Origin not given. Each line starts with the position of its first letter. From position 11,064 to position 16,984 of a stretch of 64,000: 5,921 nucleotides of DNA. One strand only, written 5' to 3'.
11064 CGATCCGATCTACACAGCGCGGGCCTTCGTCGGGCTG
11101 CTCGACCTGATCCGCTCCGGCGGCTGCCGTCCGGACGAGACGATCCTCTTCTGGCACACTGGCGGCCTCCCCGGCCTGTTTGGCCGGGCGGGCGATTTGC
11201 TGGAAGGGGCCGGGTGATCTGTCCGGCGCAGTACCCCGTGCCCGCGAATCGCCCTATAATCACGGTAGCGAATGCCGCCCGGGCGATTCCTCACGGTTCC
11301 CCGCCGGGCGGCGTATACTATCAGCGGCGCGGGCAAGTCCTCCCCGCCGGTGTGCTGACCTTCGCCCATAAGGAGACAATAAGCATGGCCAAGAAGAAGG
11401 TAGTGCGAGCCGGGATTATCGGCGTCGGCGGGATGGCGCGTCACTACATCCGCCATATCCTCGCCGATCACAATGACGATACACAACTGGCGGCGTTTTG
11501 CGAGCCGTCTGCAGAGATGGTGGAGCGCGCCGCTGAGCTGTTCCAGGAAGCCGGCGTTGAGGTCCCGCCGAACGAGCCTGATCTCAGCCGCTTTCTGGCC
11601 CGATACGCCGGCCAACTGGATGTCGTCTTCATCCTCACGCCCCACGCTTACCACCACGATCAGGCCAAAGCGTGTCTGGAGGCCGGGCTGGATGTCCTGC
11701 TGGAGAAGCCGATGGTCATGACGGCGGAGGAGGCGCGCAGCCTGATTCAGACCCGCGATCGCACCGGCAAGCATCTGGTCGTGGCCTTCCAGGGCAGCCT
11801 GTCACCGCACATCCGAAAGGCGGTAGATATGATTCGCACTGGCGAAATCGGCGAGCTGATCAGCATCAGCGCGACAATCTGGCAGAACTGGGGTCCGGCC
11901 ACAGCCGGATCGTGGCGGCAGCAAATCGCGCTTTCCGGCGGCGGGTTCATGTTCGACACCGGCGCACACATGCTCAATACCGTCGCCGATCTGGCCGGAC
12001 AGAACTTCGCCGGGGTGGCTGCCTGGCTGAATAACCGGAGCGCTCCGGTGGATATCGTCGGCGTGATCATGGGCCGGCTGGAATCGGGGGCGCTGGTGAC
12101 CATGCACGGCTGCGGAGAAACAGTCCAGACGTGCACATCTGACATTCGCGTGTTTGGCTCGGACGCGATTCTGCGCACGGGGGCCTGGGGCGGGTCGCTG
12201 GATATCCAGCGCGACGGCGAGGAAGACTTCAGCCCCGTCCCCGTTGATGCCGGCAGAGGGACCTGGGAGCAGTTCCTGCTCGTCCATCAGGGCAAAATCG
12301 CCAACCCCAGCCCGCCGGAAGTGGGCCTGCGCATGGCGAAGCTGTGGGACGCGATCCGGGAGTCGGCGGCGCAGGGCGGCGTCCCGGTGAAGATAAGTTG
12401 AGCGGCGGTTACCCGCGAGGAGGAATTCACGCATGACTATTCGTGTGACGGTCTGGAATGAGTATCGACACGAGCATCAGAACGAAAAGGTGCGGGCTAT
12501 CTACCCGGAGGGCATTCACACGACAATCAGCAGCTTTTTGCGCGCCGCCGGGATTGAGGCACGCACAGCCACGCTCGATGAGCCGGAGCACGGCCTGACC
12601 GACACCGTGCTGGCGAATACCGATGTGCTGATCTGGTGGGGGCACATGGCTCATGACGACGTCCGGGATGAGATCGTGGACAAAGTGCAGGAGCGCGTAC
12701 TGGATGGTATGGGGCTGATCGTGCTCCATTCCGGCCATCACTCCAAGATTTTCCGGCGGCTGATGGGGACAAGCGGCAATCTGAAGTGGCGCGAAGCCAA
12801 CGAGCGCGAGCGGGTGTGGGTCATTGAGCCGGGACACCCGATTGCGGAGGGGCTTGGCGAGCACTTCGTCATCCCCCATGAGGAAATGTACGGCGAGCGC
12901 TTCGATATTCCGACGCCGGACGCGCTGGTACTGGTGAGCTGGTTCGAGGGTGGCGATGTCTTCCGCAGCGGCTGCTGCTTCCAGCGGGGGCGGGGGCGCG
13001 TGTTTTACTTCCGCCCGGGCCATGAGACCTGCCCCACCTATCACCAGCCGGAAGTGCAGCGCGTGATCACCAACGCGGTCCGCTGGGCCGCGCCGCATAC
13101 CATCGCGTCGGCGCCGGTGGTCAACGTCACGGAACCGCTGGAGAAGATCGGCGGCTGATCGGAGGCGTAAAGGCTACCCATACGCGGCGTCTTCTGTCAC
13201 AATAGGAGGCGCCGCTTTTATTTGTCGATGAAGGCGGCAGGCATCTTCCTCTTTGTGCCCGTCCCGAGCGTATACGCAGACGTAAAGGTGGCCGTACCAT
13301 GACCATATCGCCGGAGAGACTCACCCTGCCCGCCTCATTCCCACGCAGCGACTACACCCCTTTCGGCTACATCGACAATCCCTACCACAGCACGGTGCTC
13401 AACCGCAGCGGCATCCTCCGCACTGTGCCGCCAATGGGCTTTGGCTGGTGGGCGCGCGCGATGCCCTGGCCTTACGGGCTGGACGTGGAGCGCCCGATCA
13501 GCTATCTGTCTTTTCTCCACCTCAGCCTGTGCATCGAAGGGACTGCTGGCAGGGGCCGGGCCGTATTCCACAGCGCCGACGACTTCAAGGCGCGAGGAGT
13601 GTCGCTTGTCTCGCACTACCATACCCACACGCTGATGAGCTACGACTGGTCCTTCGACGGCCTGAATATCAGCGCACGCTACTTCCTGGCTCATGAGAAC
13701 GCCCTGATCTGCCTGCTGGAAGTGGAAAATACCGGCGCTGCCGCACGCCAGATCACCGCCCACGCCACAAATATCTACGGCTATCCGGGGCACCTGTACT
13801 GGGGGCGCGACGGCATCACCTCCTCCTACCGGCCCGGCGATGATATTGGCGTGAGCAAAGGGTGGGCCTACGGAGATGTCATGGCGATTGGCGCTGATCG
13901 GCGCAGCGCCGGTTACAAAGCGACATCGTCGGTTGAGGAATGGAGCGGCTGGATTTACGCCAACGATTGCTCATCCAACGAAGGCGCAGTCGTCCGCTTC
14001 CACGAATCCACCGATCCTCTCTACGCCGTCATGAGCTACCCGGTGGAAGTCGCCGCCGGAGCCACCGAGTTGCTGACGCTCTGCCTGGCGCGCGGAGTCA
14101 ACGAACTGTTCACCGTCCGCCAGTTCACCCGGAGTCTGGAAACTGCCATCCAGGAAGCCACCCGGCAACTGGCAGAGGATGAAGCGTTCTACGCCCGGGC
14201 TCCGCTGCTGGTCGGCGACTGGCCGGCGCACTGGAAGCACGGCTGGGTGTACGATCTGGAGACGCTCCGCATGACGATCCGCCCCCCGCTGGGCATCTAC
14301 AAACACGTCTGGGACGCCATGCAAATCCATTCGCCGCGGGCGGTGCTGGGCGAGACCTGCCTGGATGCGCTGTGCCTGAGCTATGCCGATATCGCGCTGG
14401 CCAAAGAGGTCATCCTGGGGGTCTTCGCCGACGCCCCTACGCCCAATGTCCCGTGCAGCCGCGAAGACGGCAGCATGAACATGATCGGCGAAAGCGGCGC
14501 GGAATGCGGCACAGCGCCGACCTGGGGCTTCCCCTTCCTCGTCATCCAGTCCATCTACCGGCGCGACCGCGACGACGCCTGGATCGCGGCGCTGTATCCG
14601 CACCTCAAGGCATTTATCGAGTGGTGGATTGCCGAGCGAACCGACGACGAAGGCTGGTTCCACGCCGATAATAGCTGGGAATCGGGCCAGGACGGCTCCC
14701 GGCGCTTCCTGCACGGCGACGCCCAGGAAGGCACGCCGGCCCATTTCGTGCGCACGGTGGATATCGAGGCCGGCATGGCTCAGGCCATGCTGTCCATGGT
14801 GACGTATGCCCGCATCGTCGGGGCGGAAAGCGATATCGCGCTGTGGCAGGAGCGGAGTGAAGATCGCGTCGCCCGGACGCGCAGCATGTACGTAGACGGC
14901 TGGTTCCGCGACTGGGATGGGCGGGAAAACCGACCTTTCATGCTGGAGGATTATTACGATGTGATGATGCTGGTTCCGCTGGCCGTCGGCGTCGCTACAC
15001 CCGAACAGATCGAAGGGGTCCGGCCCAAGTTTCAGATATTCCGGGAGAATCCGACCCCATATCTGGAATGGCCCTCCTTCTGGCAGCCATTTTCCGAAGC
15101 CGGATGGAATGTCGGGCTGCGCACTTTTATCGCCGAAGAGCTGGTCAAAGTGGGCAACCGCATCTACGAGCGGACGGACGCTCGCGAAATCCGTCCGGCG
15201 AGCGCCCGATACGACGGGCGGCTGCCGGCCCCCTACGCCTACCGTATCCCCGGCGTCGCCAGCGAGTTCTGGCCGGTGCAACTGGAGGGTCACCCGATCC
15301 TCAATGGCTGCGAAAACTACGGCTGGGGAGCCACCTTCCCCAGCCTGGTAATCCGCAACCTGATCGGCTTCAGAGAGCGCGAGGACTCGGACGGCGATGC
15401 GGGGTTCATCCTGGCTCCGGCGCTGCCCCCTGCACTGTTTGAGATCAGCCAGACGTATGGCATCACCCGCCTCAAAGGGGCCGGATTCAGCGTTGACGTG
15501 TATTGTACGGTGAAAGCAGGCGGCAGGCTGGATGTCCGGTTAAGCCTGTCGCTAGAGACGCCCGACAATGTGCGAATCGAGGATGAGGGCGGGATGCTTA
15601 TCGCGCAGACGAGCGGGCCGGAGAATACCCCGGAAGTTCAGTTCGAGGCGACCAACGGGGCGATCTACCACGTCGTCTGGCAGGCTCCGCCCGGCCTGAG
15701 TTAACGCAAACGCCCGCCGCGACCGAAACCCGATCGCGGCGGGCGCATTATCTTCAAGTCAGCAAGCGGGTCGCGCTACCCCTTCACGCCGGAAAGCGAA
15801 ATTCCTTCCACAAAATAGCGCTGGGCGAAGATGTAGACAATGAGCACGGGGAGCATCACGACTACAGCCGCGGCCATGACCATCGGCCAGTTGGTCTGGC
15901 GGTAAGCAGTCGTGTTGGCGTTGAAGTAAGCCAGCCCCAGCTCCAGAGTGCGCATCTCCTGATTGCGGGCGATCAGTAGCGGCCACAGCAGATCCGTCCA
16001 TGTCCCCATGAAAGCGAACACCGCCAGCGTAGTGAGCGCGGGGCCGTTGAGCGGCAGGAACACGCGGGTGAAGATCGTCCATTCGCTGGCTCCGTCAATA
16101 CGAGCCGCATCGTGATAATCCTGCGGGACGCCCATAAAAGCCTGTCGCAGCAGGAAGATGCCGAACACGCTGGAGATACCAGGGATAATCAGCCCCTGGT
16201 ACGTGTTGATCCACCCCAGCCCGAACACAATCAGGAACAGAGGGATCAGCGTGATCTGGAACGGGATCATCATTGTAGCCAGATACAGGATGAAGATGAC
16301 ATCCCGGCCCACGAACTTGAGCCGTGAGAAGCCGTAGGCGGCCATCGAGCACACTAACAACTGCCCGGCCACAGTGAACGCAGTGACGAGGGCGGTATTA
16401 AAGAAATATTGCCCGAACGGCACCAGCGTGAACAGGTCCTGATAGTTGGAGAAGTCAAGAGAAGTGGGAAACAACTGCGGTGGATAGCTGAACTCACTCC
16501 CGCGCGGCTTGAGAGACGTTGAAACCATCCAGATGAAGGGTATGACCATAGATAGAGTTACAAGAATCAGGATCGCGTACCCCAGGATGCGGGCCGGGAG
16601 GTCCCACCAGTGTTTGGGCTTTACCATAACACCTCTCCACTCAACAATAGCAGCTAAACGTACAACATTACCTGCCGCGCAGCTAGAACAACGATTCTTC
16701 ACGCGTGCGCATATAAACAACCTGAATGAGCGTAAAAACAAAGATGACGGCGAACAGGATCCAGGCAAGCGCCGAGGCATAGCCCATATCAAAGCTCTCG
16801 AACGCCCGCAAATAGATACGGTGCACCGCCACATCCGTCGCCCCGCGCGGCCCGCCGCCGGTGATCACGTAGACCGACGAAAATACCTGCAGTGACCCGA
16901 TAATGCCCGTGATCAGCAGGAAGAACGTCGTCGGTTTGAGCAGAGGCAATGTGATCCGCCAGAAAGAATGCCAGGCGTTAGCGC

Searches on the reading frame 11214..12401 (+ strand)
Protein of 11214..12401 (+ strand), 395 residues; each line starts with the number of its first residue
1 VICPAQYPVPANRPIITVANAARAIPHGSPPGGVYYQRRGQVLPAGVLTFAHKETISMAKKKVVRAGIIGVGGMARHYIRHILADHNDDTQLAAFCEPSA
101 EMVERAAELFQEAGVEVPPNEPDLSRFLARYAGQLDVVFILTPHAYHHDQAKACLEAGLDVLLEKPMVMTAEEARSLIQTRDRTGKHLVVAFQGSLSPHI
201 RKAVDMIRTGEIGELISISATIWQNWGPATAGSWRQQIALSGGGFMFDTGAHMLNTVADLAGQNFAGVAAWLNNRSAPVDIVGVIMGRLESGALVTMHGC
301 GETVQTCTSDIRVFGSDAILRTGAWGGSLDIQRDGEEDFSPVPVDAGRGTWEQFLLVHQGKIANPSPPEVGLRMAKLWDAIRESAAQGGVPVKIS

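Call 14: search_protein_families(library=pfam, proteins=[window:11214-12401:+], max_evalue=0.00001)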
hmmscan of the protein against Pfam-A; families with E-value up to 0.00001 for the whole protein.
window:11214-12401:+ (395 aa): 3 families
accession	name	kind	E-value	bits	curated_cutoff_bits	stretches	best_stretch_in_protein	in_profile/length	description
PF01408.29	GFO_IDH_MocA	-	2e-21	77.3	24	1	65-192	2-120/120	Oxidoreductase family, NAD-binding Rossmann fold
PF22725.1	GFO_IDH_MocA_C3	-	1.9e-18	67.1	27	1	200-320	1-123/124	GFO/IDH/MocA C-terminal domain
PF02894.22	GFO_IDH_MocA_C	-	3.7e-13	50.2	22.9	1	205-394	2-218/218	Oxidoreductase family, C-terminal alpha/beta domain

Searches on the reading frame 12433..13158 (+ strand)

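Call 14: search_protein_families(library=pfam, proteins=[window:12433-13158:+], max_evalue=0.00001)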
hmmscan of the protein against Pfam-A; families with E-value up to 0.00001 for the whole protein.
window:12433-13158:+ (241 aa): 1 family
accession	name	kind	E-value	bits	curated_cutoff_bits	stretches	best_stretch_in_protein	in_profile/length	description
PF06283.17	ThuA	-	6.3e-39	134.8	33.4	1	4-219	1-209/209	Trehalose utilisation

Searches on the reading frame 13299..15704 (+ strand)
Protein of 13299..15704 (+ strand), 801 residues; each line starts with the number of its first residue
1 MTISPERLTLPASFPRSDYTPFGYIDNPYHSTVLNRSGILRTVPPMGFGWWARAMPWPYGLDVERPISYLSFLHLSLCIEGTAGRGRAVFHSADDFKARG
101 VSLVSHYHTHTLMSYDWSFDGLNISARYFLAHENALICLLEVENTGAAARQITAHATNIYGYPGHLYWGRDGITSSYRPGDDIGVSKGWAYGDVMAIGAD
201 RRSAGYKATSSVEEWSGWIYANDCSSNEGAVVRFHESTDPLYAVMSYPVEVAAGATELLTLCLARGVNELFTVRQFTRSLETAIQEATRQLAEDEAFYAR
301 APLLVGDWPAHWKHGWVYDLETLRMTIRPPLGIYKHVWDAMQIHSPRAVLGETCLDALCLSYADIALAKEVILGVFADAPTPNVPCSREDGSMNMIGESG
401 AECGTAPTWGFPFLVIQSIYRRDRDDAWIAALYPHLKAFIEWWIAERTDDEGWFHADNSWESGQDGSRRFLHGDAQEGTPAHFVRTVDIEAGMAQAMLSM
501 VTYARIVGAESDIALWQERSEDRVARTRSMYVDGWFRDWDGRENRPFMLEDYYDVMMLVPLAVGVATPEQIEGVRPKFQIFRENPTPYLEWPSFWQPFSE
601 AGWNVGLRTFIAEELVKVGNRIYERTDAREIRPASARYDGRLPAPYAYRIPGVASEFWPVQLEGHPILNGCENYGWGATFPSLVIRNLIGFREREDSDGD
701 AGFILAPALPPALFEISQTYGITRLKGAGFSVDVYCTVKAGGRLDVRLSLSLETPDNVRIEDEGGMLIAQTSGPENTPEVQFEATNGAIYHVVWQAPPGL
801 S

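Call 14: search_protein_families(library=pfam, proteins=[window:13299-15704:+], max_evalue=0.00001)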
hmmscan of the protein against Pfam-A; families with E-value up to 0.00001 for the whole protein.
window:13299-15704:+ (801 aa): 1 family
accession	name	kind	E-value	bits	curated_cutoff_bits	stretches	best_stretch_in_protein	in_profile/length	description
PF22422.2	MGH1-like_GH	-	3.8e-11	43.6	27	1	415-571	73-257/356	Mannosylglycerate hydrolase MGH1-like glycoside hydrolase domain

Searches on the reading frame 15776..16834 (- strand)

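Call 14: search_protein_families(library=pfam, proteins=[window:15776-16834:-], max_evalue=0.00001)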
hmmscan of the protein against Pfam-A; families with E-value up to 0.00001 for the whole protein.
window:15776-16834:- (352 aa): 1 family
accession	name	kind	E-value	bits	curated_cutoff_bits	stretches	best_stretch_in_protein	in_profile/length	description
PF00528.27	BPD_transp_1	-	7.2e-20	71.9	26.4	1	164-344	7-181/184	Binding-protein-dependent transport system inner membrane component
